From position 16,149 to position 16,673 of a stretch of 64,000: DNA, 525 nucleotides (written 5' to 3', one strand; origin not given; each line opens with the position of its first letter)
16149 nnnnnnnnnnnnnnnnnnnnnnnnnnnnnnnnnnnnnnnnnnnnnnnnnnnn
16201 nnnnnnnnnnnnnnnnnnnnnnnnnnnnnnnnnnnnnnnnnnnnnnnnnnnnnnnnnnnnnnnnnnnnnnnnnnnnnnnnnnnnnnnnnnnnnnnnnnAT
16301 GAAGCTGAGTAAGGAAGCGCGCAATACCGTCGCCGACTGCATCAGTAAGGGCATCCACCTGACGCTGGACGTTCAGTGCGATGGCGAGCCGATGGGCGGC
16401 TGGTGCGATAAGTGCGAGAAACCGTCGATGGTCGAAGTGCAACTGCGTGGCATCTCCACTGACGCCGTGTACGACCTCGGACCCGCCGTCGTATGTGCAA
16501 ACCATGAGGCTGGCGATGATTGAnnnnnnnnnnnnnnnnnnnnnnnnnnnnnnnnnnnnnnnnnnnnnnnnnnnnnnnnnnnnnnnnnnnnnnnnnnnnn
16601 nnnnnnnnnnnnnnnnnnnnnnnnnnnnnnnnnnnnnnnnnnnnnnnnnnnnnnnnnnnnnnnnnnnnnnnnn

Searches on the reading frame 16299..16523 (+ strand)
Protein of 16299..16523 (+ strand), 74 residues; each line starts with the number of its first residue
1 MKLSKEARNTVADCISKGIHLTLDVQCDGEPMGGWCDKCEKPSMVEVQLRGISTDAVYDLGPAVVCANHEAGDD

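Call 3: search_protein_families(library=pfam, proteins=[window:16299-16523:+], max_evalue=0.1)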
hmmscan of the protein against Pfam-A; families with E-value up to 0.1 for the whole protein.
window:16299-16523:+ (74 aa): 0 families

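Call 5: search_protein_families(library=phrogs, proteins=[window:16299-16523:+], max_evalue=0.01)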
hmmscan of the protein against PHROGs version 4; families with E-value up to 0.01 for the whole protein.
window:16299-16523:+ (74 aa): 2 families
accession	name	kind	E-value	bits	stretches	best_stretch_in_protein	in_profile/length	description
phrog_6832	-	unknown function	6.4e-26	90.7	1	17-73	1-57/58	-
phrog_13709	-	unknown function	0.0067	17.6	1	10-66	12-66/71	-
